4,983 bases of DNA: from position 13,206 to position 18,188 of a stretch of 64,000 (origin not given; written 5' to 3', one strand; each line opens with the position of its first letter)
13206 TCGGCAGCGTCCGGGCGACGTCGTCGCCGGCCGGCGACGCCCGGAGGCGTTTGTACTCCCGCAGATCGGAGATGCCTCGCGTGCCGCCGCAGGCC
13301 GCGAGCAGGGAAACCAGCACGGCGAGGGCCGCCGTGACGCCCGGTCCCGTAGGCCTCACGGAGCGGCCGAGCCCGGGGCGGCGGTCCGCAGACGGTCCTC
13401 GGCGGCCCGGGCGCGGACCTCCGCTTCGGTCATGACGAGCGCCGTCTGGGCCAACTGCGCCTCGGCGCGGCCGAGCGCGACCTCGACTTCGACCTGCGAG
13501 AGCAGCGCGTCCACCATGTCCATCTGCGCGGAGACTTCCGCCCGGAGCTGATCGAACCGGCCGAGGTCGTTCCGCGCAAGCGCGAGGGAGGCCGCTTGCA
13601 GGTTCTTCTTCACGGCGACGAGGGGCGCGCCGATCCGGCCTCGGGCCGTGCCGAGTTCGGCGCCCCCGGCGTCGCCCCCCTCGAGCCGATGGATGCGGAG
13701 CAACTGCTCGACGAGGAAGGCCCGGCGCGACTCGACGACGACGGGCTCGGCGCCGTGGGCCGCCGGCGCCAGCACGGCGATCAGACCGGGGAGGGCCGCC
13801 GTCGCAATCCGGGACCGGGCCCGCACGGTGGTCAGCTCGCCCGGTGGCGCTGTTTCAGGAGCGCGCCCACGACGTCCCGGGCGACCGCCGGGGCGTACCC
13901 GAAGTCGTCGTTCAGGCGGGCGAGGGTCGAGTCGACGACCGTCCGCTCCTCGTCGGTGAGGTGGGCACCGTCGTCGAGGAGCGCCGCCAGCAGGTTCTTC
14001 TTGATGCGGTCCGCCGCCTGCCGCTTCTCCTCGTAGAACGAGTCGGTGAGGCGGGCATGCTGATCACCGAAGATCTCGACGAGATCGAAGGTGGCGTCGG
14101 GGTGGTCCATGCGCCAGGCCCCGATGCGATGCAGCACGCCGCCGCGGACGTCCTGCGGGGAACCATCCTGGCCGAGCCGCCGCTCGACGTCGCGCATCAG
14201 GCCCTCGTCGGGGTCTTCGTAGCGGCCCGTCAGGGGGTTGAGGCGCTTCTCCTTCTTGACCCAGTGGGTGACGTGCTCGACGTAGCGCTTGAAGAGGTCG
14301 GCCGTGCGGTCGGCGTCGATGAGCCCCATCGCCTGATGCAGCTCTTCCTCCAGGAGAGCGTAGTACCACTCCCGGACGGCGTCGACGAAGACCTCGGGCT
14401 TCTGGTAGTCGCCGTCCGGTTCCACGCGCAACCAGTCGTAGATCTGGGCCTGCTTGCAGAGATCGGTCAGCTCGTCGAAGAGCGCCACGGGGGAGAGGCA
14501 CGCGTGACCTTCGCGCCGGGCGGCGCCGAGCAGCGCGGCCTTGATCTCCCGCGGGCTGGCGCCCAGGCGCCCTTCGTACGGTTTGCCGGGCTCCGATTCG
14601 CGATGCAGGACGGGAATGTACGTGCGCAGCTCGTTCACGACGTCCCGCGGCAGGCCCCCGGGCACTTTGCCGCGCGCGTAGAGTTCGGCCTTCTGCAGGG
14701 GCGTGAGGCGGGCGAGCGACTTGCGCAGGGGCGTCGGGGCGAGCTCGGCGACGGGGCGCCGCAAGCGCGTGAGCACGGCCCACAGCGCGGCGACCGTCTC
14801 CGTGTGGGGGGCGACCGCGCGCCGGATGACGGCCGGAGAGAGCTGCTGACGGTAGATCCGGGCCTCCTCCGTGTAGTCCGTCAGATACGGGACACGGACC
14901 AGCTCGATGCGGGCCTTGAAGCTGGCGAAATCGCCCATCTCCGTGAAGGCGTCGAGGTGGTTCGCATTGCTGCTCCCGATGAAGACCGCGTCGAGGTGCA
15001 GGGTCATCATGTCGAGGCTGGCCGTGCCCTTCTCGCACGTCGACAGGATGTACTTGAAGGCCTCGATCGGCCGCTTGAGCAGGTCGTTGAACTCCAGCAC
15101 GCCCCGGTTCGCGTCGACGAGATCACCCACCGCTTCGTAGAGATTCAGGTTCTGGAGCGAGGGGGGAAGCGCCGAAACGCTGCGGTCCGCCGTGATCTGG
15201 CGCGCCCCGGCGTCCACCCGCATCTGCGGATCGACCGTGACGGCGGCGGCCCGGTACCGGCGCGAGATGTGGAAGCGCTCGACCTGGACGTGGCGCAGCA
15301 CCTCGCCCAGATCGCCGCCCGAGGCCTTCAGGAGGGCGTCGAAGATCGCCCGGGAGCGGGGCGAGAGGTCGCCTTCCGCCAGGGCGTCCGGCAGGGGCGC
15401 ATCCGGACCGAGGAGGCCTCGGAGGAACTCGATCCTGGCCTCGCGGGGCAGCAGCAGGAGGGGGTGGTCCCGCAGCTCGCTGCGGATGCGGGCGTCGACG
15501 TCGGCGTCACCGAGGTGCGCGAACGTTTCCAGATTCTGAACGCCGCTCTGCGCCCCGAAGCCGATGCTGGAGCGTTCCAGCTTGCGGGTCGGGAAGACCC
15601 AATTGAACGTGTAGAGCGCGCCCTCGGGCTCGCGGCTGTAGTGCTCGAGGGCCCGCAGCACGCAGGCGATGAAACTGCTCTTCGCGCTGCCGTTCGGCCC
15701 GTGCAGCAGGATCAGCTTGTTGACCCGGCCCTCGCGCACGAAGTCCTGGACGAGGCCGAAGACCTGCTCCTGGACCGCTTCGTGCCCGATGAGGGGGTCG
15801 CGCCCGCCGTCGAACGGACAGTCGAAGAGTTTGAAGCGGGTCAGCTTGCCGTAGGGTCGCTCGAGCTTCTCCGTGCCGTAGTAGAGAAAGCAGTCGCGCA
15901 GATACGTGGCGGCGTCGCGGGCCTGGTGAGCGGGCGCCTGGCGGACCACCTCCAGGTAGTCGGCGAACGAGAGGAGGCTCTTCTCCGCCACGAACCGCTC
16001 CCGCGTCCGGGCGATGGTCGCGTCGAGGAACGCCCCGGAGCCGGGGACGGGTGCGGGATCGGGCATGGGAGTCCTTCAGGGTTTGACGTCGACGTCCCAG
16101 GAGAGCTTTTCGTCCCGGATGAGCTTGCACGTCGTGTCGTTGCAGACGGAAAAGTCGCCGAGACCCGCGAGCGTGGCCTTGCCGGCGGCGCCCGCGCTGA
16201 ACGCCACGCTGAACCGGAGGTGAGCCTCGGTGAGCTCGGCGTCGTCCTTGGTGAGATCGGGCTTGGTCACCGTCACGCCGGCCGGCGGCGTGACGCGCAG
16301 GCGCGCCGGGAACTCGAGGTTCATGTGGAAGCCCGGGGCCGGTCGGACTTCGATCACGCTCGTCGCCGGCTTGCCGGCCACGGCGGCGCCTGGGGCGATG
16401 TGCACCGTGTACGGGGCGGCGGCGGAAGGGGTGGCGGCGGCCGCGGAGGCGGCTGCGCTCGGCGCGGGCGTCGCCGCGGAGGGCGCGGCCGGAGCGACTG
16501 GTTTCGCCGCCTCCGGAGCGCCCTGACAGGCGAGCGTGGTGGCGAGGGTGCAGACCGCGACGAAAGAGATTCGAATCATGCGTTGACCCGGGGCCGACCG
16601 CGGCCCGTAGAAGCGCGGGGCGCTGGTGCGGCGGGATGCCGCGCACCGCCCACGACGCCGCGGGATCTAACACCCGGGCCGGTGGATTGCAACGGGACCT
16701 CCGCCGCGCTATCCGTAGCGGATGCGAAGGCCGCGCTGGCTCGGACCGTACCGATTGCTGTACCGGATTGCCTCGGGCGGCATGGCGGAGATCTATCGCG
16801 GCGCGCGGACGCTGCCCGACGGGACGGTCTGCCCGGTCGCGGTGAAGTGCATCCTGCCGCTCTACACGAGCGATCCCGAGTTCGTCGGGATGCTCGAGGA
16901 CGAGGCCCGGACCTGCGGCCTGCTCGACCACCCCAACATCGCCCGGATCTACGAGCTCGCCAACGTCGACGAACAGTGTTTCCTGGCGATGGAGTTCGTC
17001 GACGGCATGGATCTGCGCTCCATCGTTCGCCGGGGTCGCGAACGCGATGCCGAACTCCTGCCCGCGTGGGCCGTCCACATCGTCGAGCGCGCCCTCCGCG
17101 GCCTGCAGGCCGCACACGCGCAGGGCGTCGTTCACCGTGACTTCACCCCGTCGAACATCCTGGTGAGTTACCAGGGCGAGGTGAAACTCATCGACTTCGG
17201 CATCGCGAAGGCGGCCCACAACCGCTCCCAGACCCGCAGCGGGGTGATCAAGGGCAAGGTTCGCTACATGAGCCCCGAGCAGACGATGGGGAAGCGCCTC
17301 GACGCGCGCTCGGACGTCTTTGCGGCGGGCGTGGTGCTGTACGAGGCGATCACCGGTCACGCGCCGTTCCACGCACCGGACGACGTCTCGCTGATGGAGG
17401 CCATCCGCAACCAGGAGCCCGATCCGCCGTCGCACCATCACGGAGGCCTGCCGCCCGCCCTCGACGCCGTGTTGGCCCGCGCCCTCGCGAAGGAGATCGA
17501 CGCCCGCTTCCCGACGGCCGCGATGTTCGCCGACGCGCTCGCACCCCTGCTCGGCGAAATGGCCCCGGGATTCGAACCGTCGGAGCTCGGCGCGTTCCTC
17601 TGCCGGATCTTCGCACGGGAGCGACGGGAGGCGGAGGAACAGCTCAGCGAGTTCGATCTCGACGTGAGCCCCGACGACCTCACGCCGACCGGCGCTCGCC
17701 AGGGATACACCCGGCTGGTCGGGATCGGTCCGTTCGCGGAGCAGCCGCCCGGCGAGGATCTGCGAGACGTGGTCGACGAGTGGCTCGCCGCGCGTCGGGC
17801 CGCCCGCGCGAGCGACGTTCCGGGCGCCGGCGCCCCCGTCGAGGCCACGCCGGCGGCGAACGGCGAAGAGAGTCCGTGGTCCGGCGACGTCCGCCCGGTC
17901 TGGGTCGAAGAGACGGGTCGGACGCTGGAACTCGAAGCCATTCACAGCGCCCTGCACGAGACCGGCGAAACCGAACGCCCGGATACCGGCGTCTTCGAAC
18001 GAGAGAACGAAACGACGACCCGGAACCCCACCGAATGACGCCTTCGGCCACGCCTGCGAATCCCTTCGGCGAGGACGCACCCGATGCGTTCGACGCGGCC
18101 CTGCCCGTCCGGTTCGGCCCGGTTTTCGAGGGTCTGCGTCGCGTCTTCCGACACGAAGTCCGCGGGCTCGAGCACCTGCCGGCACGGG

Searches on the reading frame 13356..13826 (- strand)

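Call 4: search_protein_families(library=pfam, proteins=[window:13356-13826:-], max_evalue=0.01)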
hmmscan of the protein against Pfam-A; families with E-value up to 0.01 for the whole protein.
window:13356-13826:- (156 aa): 1 family
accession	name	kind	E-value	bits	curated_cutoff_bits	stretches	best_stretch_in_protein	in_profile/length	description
PF20129.4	DUF6519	-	0.0056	15.7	22.4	1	8-109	256-357/593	Family of unknown function (DUF6519)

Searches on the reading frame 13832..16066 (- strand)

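Call 4: search_protein_families(library=pfam, proteins=[window:13832-16066:-], max_evalue=0.01)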
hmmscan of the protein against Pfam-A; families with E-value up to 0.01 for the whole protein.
window:13832-16066:- (744 aa): 3 families
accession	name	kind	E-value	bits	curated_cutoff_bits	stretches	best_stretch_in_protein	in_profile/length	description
PF06798.17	PrkA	-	1.9e-43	149.4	25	1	457-733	1-253/255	PrkA serine protein kinase C-terminal domain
PF08298.17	AAA_PrkA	-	5.6e-24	85.3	25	1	195-438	119-354/358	PrkA AAA domain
PF13191.12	AAA_16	-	0.00011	23.2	32.6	1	92-166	2-63/167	AAA ATPase domain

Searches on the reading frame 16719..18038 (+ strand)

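Call 54: search_protein_families(library=pfam, proteins=[window:16719-18038:+], max_evalue=0.001)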
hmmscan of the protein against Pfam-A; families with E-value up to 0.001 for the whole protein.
window:16719-18038:+ (439 aa): 4 families
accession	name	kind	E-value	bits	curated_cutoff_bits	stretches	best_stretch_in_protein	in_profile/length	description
PF00069.31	Pkinase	-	2.7e-37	129.1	31.7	1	15-258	5-246/263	Protein kinase domain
PF07714.23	PK_Tyr_Ser-Thr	-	9.9e-32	110.7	23.1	1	15-263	5-248/258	Protein tyrosine and serine/threonine kinase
PF01636.29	APH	-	8.8e-07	29.4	23.2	1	107-164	137-198/239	Phosphotransferase enzyme family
PF03109.22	ABC1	-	3e-06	27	22.9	1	85-170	141-221/244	ABC1 atypical kinase-like domain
